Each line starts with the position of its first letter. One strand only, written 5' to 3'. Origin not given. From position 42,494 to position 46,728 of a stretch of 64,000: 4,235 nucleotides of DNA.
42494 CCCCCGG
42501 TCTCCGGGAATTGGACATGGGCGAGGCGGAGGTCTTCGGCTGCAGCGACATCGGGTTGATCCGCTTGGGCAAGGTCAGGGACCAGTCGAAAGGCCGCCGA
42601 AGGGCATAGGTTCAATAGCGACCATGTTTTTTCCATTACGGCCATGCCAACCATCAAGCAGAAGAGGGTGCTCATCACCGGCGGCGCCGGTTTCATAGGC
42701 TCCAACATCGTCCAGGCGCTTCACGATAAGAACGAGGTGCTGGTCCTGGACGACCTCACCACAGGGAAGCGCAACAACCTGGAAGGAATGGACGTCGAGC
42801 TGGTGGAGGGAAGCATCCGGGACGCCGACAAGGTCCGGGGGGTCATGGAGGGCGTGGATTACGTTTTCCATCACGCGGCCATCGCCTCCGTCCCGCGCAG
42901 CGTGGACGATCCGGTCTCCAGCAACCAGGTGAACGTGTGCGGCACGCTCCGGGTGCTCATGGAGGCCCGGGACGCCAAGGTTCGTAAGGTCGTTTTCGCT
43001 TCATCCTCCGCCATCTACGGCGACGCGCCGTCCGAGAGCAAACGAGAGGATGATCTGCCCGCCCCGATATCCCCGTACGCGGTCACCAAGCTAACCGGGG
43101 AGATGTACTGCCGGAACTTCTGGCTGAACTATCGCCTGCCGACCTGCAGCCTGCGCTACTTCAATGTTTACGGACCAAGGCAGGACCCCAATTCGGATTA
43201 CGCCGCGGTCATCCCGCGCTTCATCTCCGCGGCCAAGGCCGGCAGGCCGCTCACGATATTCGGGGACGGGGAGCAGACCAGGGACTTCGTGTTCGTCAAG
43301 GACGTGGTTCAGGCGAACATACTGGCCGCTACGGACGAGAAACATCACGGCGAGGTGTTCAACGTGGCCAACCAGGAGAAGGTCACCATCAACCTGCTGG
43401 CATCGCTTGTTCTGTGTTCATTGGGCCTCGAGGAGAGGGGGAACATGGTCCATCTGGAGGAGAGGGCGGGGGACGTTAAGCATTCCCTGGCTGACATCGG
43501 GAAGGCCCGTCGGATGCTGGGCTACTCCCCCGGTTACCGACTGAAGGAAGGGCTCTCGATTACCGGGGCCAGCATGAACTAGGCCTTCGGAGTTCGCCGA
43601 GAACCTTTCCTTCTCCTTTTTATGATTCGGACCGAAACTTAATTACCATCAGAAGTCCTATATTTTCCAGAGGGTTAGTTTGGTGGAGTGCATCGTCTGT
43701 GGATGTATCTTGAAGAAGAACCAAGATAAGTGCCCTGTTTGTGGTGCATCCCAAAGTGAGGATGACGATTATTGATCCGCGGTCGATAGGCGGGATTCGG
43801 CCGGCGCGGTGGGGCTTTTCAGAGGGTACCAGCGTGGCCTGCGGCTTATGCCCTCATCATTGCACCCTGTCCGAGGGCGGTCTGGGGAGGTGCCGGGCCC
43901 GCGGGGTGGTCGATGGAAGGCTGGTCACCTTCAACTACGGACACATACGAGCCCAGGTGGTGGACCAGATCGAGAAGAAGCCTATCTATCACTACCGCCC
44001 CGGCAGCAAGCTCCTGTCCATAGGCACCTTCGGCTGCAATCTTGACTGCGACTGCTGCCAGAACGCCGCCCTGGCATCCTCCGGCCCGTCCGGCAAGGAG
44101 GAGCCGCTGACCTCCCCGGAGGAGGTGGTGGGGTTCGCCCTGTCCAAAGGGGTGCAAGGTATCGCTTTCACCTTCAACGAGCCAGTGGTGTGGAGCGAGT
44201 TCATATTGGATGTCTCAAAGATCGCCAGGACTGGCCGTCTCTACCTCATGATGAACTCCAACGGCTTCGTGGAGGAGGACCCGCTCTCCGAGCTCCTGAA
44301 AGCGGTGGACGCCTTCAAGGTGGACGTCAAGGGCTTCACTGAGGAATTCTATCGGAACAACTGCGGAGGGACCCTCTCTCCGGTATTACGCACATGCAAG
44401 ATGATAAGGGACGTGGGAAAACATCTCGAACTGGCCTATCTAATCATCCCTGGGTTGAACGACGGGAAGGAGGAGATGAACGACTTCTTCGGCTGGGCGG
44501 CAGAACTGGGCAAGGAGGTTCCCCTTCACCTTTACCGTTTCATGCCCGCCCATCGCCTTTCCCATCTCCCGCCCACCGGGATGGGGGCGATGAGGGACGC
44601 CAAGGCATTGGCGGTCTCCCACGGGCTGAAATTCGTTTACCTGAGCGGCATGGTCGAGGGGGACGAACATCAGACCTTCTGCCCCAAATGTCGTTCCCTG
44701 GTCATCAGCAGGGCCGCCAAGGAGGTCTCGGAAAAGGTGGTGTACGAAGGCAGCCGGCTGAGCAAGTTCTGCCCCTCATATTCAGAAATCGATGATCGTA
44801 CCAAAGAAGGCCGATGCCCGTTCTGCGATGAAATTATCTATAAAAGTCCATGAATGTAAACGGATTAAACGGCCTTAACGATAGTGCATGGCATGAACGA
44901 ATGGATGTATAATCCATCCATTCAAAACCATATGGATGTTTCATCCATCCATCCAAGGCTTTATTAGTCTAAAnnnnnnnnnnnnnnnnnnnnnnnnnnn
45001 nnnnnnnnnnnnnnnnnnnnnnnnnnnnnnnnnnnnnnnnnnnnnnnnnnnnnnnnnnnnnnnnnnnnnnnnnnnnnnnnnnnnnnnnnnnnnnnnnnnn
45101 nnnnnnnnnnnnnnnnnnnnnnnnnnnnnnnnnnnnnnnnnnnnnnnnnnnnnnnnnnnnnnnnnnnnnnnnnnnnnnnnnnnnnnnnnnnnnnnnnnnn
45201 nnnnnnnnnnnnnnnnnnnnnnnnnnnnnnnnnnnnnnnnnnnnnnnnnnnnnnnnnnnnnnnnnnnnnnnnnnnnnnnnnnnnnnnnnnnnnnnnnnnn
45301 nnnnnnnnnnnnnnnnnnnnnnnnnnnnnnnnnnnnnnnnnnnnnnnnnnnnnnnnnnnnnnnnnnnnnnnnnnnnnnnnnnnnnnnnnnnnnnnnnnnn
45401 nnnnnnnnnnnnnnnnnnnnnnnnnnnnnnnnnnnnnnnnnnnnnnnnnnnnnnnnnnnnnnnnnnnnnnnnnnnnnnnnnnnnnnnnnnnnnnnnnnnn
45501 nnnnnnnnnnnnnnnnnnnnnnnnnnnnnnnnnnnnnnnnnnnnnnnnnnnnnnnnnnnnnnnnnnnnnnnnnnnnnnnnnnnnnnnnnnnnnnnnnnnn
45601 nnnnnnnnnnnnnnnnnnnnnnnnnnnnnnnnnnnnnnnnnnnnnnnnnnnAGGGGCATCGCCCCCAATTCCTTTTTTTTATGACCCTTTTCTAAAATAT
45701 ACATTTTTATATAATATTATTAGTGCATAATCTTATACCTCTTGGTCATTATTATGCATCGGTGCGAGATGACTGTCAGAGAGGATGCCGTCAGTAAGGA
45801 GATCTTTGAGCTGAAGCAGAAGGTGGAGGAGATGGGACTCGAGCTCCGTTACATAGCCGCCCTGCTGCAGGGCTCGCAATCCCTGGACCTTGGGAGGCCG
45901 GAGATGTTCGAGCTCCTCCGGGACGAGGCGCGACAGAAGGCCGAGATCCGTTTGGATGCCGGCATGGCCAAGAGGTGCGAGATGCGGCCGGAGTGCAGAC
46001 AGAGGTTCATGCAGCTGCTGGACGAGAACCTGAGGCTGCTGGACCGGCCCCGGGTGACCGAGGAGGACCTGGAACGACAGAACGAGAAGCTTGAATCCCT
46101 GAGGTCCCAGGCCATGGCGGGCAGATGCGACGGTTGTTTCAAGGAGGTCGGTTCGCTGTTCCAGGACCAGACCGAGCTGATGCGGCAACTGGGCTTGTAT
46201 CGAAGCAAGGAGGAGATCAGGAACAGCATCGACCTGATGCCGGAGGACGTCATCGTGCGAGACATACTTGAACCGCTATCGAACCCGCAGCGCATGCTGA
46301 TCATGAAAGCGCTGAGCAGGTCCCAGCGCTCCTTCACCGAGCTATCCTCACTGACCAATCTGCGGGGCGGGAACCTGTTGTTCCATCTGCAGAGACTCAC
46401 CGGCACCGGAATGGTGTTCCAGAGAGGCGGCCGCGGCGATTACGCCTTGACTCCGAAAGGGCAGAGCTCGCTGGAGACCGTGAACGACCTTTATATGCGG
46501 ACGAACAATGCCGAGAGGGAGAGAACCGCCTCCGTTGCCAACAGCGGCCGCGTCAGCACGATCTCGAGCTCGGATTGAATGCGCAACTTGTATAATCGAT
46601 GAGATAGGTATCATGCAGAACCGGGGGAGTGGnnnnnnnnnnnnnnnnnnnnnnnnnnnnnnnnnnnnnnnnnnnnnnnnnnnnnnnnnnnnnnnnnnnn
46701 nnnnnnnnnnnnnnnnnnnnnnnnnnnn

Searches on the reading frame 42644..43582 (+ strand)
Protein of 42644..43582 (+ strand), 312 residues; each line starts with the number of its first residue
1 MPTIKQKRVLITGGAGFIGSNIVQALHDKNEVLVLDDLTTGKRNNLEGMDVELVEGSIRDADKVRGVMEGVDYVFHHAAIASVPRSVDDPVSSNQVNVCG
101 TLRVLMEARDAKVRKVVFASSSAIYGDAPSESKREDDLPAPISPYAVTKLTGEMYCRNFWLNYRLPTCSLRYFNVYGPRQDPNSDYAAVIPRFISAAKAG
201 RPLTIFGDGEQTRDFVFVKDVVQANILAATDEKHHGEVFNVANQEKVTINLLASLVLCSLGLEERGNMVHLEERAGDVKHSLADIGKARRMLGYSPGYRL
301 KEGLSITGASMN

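Call 18: search_protein_families(library=pfam, proteins=[window:42644-43582:+], max_evalue=0.001)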
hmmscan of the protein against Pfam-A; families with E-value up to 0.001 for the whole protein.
window:42644-43582:+ (312 aa): 8 families
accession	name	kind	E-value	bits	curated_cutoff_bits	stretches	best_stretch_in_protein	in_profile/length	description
PF01370.27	Epimerase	-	7.3e-67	225.7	20.9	1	9-242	1-240/240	NAD dependent epimerase/dehydratase family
PF16363.11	GDP_Man_Dehyd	-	1.1e-56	193.2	27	1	10-305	1-330/332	GDP-mannose 4,6 dehydratase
PF01073.25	3Beta_HSD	-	1.9e-28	99.7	22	1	10-265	1-273/280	3-beta hydroxysteroid dehydrogenase/isomerase family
PF02719.21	Polysacc_synt_2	-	1.1e-22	81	20.2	1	9-267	1-254/293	Polysaccharide biosynthesis protein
PF04321.23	RmlD_sub_bind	-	2.3e-14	53.6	27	1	8-263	2-234/287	RmlD substrate binding domain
PF07993.18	NAD_binding_4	-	3.1e-10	40.1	20.1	1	62-223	80-256/258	Male sterility protein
PF13460.12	NAD_binding_10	-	1.1e-09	38.9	27.2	1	13-163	1-138/184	NAD(P)H-binding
PF05368.20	NmrA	-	2.6e-05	24.4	27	1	6-79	2-78/298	NmrA-like family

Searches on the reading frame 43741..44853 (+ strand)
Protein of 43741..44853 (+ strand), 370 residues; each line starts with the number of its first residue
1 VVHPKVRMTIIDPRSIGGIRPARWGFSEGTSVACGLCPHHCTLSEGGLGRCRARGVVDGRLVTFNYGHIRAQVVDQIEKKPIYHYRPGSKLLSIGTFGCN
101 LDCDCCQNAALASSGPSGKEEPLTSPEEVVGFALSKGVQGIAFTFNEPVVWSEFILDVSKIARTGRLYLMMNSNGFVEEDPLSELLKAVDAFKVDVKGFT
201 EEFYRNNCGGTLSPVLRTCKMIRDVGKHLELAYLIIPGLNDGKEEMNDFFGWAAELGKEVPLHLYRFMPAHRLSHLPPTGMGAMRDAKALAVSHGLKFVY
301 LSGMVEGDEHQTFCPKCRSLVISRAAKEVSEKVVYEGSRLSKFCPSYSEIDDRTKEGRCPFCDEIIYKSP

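Call 3: search_protein_families(library=pfam, proteins=[window:43741-44853:+], max_evalue=1)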
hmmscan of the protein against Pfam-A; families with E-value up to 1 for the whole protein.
window:43741-44853:+ (370 aa): 4 families
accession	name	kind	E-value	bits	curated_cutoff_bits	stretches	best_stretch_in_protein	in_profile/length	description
PF04055.27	Radical_SAM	-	1.1e-18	68.4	29.5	1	96-247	4-163/166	Radical SAM superfamily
PF13353.11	Fer4_12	-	0.013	16.3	22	1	97-197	13-116/137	4Fe-4S single cluster domain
PF18256.6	HscB_4_cys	-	0.042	14.1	26.2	1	307-320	13-26/27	Co-chaperone HscB tetracysteine metal binding motif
PF02150.21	Zn_ribbon_RPB9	-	0.052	13.9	25.2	1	313-330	3-20/36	RNA polymerases M/15 Kd subunit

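Call 28: search_protein_families(library=ncbifam, proteins=[window:43741-44853:+], max_evalue=0.001)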
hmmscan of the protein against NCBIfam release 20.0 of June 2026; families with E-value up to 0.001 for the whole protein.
window:43741-44853:+ (370 aa): 17 families
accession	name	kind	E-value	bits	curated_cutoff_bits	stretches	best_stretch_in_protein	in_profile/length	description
TIGR04337.1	AmmeMemoSam_rS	hypoth_equivalog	2.4e-78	263.5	220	1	24-334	4-316/349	AmmeMemoRadiSam system radical SAM enzyme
TIGR04041.1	activase_YjjW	hypoth_equivalog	1.4e-16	60.7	250.2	1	102-269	74-240/276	YjjW family glycine radical enzyme activase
TIGR02493.1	PFLA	equivalog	1.7e-16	60.3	231.75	1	96-256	22-186/235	pyruvate formate-lyase-activating protein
TIGR02494.1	PFLE_PFLC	subfamily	6.5e-14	51.9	174.35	1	104-274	90-258/293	glycyl-radical enzyme activating protein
NF048010.1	SfplDhtActHpsHDes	equivalog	3e-09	36.1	430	1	106-273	100-266/298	(2S)-3-sulfopropanediol dehydratase activating enzyme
NF033717.2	HPDL_rSAM_activ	equivalog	7.6e-09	35.2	420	1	139-273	132-264/311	4-hydroxyphenylacetate decarboxylase activase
TIGR04003.1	rSAM_BssD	equivalog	1e-08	34.7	496.45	1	139-255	129-246/314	[benzylsuccinate synthase]-activating enzyme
NF043069.1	T4HPD_activ_SAM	equivalog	1.1e-08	34.9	425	1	99-265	85-253/299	trans-4-hydroxy-L-proline dehydratase activase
TIGR02495.1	NrdG2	equivalog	2.4e-08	33.6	131.15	1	95-254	22-181/193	anaerobic ribonucleoside-triphosphate reductase activating protein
NF008356.0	PRK11145.1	equivalog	5.2e-07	29.2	375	1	98-274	29-206/246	pyruvate formate lyase 1-activating protein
NF033719.1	ind_deCO2_activ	equivalog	6.7e-07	28.9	425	1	104-255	97-247/302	indoleacetate decarboxylase activase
NF048008.1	SfplDhtActHpfHKleb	equivalog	1.3e-06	27.9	500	1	139-248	128-237/308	(2S)-3-sulfopropanediol dehydratase activating enzyme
TIGR04395.1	cutC_activ_rSAM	equivalog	3.1e-06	26.7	360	1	96-253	88-245/309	choline TMA-lyase-activating enzyme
TIGR02666.1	moaA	equivalog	9.7e-06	24.8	284.05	1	98-269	19-194/336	GTP 3',8-cyclase MoaA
TIGR02668.1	moaA_archaeal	equivalog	1.6e-05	24.1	325.25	1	97-271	18-190/303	GTP 3',8-cyclase MoaA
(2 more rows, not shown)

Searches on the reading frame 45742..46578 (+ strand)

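Call 3: search_protein_families(library=pfam, proteins=[window:45742-46578:+], max_evalue=1)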
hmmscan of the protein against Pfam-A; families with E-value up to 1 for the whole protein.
window:45742-46578:+ (278 aa): 5 families
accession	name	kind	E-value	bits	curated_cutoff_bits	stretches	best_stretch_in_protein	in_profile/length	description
PF01022.26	HTH_5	-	3.8e-06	27.1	22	1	181-225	1-45/47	Bacterial regulatory protein, arsR family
PF24038.1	DUF7347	-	3.5e-05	24.4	27.6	1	174-244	3-74/77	Domain of unknown function (DUF7347)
PF12840.13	HTH_20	-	0.00046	20.6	27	1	179-225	1-48/51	Helix-turn-helix domain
PF25213.1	HVO_A0261_N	-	0.00047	20.4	35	1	181-256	10-83/86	HVO_A0261 N-terminal domain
PF14947.12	HTH_45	-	0.0017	18.8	25.5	1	187-249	11-71/77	Winged helix-turn-helix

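Call 28: search_protein_families(library=ncbifam, proteins=[window:45742-46578:+], max_evalue=0.001)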
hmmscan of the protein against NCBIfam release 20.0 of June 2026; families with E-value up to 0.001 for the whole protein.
window:45742-46578:+ (278 aa): 1 family
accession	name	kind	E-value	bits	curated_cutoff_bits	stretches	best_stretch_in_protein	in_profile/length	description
NF033788.1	HTH_metalloreg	subfamily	8.4e-06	25.5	55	1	174-228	3-58/77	metalloregulator ArsR/SmtB family transcription factor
